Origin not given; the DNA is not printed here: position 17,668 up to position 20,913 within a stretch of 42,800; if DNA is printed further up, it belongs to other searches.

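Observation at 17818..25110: A 2430-aa single-ORF polyvalent-type protein with two zincin motifs in a tail module that lacks tube, sheath and tape-measure chaperones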

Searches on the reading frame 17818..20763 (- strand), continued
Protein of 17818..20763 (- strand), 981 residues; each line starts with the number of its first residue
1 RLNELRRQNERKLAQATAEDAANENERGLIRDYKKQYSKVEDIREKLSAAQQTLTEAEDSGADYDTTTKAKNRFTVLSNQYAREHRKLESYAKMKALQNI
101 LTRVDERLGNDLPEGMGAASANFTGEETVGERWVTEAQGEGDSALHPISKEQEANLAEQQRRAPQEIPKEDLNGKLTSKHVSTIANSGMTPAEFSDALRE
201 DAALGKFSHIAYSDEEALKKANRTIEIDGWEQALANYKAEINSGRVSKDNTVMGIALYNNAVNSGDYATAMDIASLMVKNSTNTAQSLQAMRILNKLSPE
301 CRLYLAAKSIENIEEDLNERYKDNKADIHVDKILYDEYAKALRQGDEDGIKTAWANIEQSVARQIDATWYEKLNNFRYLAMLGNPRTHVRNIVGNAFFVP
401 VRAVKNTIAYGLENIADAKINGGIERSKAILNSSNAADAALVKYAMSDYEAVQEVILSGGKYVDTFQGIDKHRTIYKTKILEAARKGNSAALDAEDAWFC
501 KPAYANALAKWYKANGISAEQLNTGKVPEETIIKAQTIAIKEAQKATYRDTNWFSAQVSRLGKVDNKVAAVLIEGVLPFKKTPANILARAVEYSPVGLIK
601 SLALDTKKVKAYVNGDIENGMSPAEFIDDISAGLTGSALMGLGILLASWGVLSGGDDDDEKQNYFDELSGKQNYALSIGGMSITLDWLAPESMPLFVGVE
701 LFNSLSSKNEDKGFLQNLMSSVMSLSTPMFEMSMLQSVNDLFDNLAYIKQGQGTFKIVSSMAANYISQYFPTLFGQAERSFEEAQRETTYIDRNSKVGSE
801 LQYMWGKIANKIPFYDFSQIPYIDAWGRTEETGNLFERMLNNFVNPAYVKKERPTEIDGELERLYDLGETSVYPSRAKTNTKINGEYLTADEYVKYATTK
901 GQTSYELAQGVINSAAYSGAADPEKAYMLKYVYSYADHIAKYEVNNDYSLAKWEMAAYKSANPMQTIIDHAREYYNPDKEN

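Call 52: predict_structure(alignment_id=A2)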
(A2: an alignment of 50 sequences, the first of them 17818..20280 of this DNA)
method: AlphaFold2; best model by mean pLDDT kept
length: 820 residues; sequences in the alignment: 50
mean_pLDDT: 71.1   pTM: 0.58
mean pLDDT of the five models: 71.1, 70.6, 63.8, 63.7, 62.1
residues with pLDDT >= 90: 46; 70-90: 441; 50-70: 261; < 50: 72
segments of 3 or more residues with pLDDT < 50: 1-6, 14-29, 44-50, 121-131, 303-306, 583-596
pLDDT, mean of each block of 10 residues (from residue 1): 43 48 38 53 47 61 78 80 63 73 66 62 41 53 63 64 67 78 74 75 71 70 72 76 84 75 73 86 87 71 53 76 78 83 90 88 84 84 79 67 59 61 73 80 82 75 83 85 81 58 57 68 62 74 61 52 55 51 45 48 58 67 77 75 71 75 82 72 61 75 78 82 87 92 91 88 88 92 89 88 87 66
secondary structure, 60 per line:
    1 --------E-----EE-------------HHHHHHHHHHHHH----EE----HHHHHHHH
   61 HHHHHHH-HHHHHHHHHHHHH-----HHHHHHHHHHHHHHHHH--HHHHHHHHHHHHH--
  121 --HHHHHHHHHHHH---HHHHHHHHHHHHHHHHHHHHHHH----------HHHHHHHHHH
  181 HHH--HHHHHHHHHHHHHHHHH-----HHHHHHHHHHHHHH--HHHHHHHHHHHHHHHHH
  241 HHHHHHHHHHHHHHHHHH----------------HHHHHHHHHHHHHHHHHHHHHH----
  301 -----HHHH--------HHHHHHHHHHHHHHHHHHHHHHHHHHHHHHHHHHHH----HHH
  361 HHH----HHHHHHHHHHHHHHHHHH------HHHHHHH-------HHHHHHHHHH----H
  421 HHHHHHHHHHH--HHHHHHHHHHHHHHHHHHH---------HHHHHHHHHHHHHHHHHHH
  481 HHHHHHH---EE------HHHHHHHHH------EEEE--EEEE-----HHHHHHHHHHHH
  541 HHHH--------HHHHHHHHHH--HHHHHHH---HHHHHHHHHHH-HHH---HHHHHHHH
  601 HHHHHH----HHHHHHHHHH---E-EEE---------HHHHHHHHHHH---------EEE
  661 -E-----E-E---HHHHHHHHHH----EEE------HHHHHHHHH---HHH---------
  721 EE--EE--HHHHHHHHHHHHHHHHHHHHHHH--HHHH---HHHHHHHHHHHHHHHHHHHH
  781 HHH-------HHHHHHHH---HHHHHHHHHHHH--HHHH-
elements in order (helices of 4 or more, strands of 3 or more residues): H30-42 H53-67 H69-81 H87-103 H106-118 H123-134 H138-160 H171-183 H186-202 H208-221 H224-258 H275-296 H306-309 H318-353 H358-363 H368-385 H392-398 H406-415 H420-431 H434-452 H462-487 H499-507 E514-517 E520-523 H529-544 H553-562 H565-571 H575-585 H593-606 H611-620 E626-628 H638-648 E658-660 H674-683 E688-690 H697-705 H729-751 H754-757 H761-783 H791-798 H802-813 H816-819

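Call 54: fold_search(model_id=the predicted structure, library=pdb)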
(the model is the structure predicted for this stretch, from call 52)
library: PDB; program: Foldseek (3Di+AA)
matches with E <= 10: 196; with E <= 0.001: 0
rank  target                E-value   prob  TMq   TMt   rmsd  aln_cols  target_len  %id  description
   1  5vch_B                1.1e-01  0.15  0.11  0.09  33.3       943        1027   11  Crystal structure of full-length Kluyveromyces lactis Kap123 (released 2017-11-01)
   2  5w0v_B                1.5e-01  0.13  0.11  0.10  33.6       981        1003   11  Crystal structure of full-length Kluyveromyces lactis Kap123 with histone H4 1-34 (released 2017-11-01)
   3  9cgc_N                2.4e-01  0.12  0.11  0.10  30.8       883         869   11  Yeast 26S proteasome non-substrate-engaged (S1 state) (released 2025-07-09)
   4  9eof_F                3.4e-01  0.08  0.10  0.10  37.5       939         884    9  Structure of the human INTS5/8/10/15 subcomplex (released 2024-06-12)
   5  8seq_A                3.4e-01  0.06  0.09  0.04  29.3      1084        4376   11  Cryo-EM Structure of RyR1 + AMP (released 2023-05-24)
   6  7r5k_00               3.7e-01  0.08  0.09  0.10  26.8       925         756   10  Human nuclear pore complex (constricted) (released 2022-06-22)
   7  9gj6_B                4.4e-01  0.06  0.08  0.08  36.7       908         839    9  Human 80S ribosome in complex with NatA in proximal and distal position (released 2026-02-18)
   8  8j8p_C                4.9e-01  0.06  0.08  0.08  32.2       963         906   11  Structure of the four-component Paf1 complex from Saccharomyces eubayanus (released 2023-05-24)
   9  9bn0                  5.1e-01  0.04  0.08  0.04  33.5       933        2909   11  State-7 of motor domain from full-length human dynein-1 in apo condition (released 2025-04-23)
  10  8ser_A                6.5e-01  0.06  0.11  0.04  36.5      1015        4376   10  Cryo-EM Structure of RyR1 + Adenosine (released 2023-05-24)
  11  5nnp_A                7.3e-01  0.07  0.09  0.11  35.2       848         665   11  Structure of Naa15/Naa10 bound to HypK-THB (released 2017-06-14)
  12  3vyc                  9.3e-01  0.06  0.10  0.09  34.9       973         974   10  Crystal structure of unliganded Saccharomyces cerevisiae CRM1 (Xpo1p) (released 2012-11-28)
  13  9pkq_A                9.7e-01  0.10  0.10  0.14  23.4       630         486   11  Structure of the cytoplasmic domain of unliganded human Tom70, open and closed conformations (released 2026-03-18)
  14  5ylz_I                1.1e+00  0.11  0.11  0.16  34.8       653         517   11  Cryo-EM Structure of the Post-catalytic Spliceosome from Saccharomyces cerevisiae at 3.6 angstrom (released 2018-07-18)
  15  8cdj_D                1.1e+00  0.06  0.10  0.10  29.5       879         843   10  CAND1 b-hairpin++-SCF-SKP2 CAND1 rolling SCF engaged (released 2023-04-19)
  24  9ynh_A                1.4e+00  0.04  0.10  0.03  35.9       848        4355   11  Full-length human cytoplasmic dynein-1 in phi-like state bound to dynactin-p150glued and LIS1 (released 2026-01-28)
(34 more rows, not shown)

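Call 56: fold_search(model_id=the predicted structure, library=viral)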
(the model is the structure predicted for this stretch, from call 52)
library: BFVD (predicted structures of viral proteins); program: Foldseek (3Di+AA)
matches with E <= 10: 257; with E <= 0.001: 49
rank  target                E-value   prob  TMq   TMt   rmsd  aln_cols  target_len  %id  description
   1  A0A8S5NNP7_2          1.9e-52  1.00  0.76  0.55  13.1       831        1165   42  EF-hand domain-containing protein [Myoviridae sp. ctagO6]
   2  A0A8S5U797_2          3.2e-48  1.00  0.74  0.56   8.3       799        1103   44  Large polyvalent protein-associated domain 3 (Fragment) [Podoviridae sp. ctngc57]
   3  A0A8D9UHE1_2          5.6e-41  1.00  0.72  0.51  13.4       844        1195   33  PolyVal ADP-ribosyltransferase [Myoviridae sp. ctjz83]
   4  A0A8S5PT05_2          5.3e-39  1.00  0.73  0.65   8.2       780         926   30  Uncharacterized protein [Myoviridae sp. ctzS633]
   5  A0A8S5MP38            1.7e-38  1.00  0.69  0.44  14.2       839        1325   30  EF-hand domain-containing protein [Podoviridae sp. ctoqT5]
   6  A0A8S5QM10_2          1.3e-30  1.00  0.65  0.55  12.4       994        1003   23  Uncharacterized protein [Ackermannviridae sp. ctQad106]
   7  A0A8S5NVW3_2          1.5e-29  1.00  0.70  0.51  10.3       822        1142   21  Phage MuF C-terminal domain-containing protein [Myoviridae sp. cthRr4]
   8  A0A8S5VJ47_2          1.6e-29  1.00  0.69  0.57  13.1       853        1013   22  Uncharacterized protein [Ackermannviridae sp.]
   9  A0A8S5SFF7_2          3.1e-28  1.00  0.65  0.50  11.3       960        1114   23  Nuclease [Myoviridae sp. ctuev19]
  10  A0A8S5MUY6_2          3.7e-27  1.00  0.66  0.58   6.4       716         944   27  Nuclease [Myoviridae sp. ctxZR60]
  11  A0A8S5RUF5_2          3.5e-26  1.00  0.68  0.44  16.6       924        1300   21  Uncharacterized protein [Ackermannviridae sp.]
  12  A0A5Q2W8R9            2.7e-22  1.00  0.65  0.54  11.2       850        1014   18  (no name in the UniProt tables at hand)
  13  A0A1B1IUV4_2          9.0e-15  1.00  0.55  0.36  20.6       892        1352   13  (no name in the UniProt tables at hand)
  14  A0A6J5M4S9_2          1.6e-14  1.00  0.48  0.41  22.6      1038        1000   14  ART-PolyVal-like domain-containing protein [uncultured Caudovirales phage]
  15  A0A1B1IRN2            2.1e-14  1.00  0.36  0.32  30.0       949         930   16  (no name in the UniProt tables at hand)
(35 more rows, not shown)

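Call 77: search_dna_similar(query=window:17818-20280:-, collection=phages, mode=protein, max_evalue=1, max_rows=20)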
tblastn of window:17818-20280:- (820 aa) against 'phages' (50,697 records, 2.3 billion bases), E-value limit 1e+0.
Records with a match: 15; places in all: 15; records where one place covers at least 80% of the query: 0.
Best place of each record, by identity: <60% 15.
By first word of the organism name: Pelagibacter 5; uncultured 3; Roseobacter 2; Synechococcus 2; Caudoviricetes 1; Desulfovibrio 1; Bacteriophage 1.
By host as written in the record: - 5; Candidatus Pelagibacter ubique HTCC1062 4; Desulfovibrio desulfuricans strain Edelweiss 1; Paracoccaceae bacterium strain FZCC0023 1; Paracoccaceae bacterium strain FZCC0037 1; Candidatus Pelagibacter ubique HTCC1063 1; Synechococcus sp. WH 7803 1; Synechococcus sp. CC9605 1.
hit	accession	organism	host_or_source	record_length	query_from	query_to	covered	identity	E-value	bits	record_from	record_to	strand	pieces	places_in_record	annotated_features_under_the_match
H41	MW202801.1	Caudoviricetes sp.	Manatee Spring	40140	204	630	52%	21.4%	1e-3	49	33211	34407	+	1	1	hypothetical protein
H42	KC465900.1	Pelagibacter phage HTVC011P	Candidatus Pelagibacter ubique HTCC1062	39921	142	514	45%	24.5%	2e-5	54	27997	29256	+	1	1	internal virion protein D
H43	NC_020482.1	Pelagibacter phage HTVC011P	Candidatus Pelagibacter ubique HTCC1062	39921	142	514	45%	24.5%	2e-5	54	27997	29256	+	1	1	internal virion protein D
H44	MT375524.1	Pelagibacter phage Gjalp EXVC020P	Candidatus Pelagibacter ubique HTCC1062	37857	378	763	47%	21.1%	2e-2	45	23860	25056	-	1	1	internal virion protein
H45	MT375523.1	Pelagibacter phage Eyrgjafa EXVC018P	Candidatus Pelagibacter ubique HTCC1062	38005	378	763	47%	21.1%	2e-2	45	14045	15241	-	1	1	internal virion protein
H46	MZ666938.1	Desulfovibrio phage ProddE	Desulfovibrio desulfuricans strain ...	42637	410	787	46%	21.2%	2e-3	48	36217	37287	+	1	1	internal virion protein D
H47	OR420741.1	Roseobacter phage CRP-118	Paracoccaceae bacterium strain FZCC0023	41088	178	500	39%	23.6%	3e-4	51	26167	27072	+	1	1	hypothetical protein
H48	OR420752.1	Roseobacter phage CRP-403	Paracoccaceae bacterium strain FZCC0037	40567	212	534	39%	23.1%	3e-4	50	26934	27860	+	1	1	internal virion protein D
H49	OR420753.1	Pelagibacter phage HTVC041P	Candidatus Pelagibacter ubique HTCC1063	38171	219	439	27%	22.5%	1e-3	49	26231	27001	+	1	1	internal virion protein D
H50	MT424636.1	Synechococcus phage S-SBP1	Synechococcus sp. WH 7803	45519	418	610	24%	24.4%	2e-1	42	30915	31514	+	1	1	internal core protein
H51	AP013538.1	uncultured phage_MedDCM-OCT-S45-C4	metagenomic fosmid library constructed ...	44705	418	610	24%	24.2%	1e-1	42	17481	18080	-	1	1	internal core protein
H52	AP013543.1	uncultured phage_MedDCM-OCT-S30-C28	metagenomic fosmid library constructed ...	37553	219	439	27%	20.5%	1e-1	42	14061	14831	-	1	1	internal virion protein D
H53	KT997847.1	uncultured phage_Deep1-GF2-KM23-C739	0.2-5 um-sized marine plankton sample ...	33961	400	532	16%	28.7%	2e-1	41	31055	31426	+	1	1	internal virion protein D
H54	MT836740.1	Bacteriophage sp.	human fecal samples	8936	671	779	13%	32.1%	8e-1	39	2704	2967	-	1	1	record has no annotation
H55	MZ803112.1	Synechococcus T7-like virus S-TIP28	Synechococcus sp. CC9605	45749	217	303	11%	34.5%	2e-2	44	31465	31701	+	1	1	internal virion protein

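Call 78: get_annotated_region(hit=H42, flank=6000)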
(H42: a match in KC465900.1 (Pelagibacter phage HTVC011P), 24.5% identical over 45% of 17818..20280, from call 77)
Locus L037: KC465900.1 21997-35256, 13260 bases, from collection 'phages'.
description: Pelagibacter phage HTVC011P, complete genome.
organism: Pelagibacter phage HTVC011P (NCBI taxid 1283078)
taxonomy: Viruses; Duplodnaviria; Heunggongvirae; Uroviricota; Caudoviricetes; Autographiviridae; Stopavirus; Stopavirus HTVC011P
host: Candidatus Pelagibacter ubique HTCC1062; source: -; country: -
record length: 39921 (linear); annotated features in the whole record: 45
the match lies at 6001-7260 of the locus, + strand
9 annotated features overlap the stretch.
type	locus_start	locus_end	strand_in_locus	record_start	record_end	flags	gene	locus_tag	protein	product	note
CDS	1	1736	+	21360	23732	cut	-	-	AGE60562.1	tail tubular protein B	-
CDS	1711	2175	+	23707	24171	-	-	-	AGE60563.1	hypothetical protein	-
CDS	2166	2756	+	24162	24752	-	-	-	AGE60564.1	hypothetical protein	-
CDS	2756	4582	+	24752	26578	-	-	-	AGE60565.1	hypothetical protein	-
CDS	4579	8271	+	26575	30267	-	-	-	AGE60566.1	internal virion protein D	-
CDS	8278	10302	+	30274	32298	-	-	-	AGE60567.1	tail fiber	-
CDS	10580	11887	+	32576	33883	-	-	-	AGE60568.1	hypothetical protein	-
CDS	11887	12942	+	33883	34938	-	-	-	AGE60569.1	hypothetical protein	-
CDS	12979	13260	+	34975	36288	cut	-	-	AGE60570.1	hypothetical protein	-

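Call 89: get_annotated_region(hit=H46, flank=5000)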
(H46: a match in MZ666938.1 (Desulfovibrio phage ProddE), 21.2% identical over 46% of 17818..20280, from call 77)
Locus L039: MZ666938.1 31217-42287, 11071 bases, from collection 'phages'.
description: Desulfovibrio phage ProddE, complete genome.
organism: Desulfovibrio phage ProddE (NCBI taxid 2866661)
taxonomy: Viruses; Duplodnaviria; Heunggongvirae; Uroviricota; Caudoviricetes; Autographiviridae
host: Desulfovibrio desulfuricans strain Edelweiss; source: fresh water creek anoxic mud; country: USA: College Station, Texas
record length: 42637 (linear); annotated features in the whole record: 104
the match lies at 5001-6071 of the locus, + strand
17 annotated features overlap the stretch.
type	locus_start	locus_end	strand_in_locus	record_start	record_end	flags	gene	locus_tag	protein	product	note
CDS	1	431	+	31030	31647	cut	-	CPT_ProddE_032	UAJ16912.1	internal virion protein B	-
regulatory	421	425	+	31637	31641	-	-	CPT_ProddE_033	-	ribosome_binding_site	-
CDS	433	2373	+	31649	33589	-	-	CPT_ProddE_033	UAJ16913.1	internal virion protein C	-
regulatory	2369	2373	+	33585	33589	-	-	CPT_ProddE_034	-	ribosome_binding_site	-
CDS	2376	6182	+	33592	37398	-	-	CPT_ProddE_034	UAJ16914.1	internal virion protein D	-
regulatory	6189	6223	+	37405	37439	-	-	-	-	terminator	-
regulatory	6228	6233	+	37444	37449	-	-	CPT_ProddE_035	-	ribosome_binding_site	-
CDS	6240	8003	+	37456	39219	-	-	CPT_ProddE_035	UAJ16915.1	tail fiber protein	BLASTP: protein_id=NP_042005.1 locus_tag=T7p52 protein=tail fiber protein; 1.07804e-17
regulatory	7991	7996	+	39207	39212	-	-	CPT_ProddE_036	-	ribosome_binding_site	-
CDS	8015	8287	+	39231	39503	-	-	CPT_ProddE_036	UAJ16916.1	putative tail assembly chaperone protein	-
regulatory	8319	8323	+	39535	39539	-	-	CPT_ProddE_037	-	ribosome_binding_site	-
CDS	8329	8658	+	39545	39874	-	-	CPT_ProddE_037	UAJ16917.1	hypothetical protein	-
regulatory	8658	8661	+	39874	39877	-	-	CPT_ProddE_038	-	ribosome_binding_site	-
CDS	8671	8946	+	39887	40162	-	-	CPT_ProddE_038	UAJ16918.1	putative TerS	-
regulatory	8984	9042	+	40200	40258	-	-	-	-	terminator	-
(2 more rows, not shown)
